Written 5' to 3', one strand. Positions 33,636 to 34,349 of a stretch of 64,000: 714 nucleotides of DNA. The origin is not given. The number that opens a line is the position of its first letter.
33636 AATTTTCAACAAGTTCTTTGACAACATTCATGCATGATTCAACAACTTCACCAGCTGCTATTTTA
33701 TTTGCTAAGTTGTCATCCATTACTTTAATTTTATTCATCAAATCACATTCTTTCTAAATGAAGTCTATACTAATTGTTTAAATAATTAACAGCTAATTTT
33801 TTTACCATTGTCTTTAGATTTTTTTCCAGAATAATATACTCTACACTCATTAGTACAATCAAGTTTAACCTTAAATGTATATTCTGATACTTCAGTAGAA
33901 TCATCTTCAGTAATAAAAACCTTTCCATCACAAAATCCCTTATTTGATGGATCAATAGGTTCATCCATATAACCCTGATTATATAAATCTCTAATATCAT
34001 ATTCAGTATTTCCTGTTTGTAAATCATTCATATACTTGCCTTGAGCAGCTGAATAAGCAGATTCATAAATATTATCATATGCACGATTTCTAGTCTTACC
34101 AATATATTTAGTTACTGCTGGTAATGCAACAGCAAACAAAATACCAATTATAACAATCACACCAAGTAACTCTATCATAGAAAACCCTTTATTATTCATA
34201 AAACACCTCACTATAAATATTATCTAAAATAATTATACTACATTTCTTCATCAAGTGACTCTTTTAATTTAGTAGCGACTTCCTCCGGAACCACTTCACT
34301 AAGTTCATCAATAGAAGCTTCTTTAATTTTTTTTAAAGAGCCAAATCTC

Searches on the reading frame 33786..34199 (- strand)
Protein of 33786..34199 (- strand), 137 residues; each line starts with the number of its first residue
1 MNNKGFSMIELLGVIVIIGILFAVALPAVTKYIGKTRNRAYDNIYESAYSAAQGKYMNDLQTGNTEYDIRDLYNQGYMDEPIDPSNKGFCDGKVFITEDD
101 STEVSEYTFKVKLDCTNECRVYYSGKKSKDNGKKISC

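Call 5: search_protein_families(library=pfam, proteins=[window:33786-34199:-], max_evalue=1)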
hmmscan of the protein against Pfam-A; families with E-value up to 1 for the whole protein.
window:33786-34199:- (137 aa): 1 family
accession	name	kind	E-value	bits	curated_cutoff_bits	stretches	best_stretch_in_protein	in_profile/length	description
PF07963.17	N_methyl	-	1.6e-06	27.9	21.2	1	2-26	3-27/27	Prokaryotic N-terminal methylation motif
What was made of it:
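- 33786..34199 (-): Additional orphan prepilin gene (137 aa) between uvrC and mutL. PF07963 27.9 bits (call 5).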

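Call 6: search_protein_families(library=ncbifam, proteins=[window:33786-34199:-], max_evalue=1)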
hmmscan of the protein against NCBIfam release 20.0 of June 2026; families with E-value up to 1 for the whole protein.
window:33786-34199:- (137 aa): 8 families
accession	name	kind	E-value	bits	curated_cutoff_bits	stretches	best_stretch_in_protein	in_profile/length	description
NF007862.0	PRK10574.1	equivalog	2.2e-06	27.8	138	1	2-36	3-37/145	prepilin peptidase-dependent pilin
NF041775.1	typeIV_PilA_Myxo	equivalog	2.5e-06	27.6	400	1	2-50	9-57/214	type IV pilin protein PilA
NF041013.1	T4P_ComGE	equivalog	7.3e-06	26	49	1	2-78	2-78/83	competence type IV pilus minor pilin ComGE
TIGR02532.1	IV_pilin_GFxxxE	domain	1.2e-05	25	16.3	1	4-26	2-24/24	prepilin-type N-terminal cleavage/methylation domain-containing protein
TIGR01710.1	typeII_sec_gspG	equivalog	1.4e-05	25.2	88.85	1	4-40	1-37/134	type II secretion system major pseudopilin GspG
NF040999.1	pilin_ComGC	equivalog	1.5e-05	25.1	75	1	4-80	2-74/84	competence type IV pilus major pilin ComGC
TIGR01708.2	typeII_sec_gspH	equivalog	0.00028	20.9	80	1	4-30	2-28/169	type II secretion system minor pseudopilin GspH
TIGR02596.1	TIGR02596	subfamily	0.014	15.5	70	1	6-33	1-28/196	Verru_Chthon cassette protein D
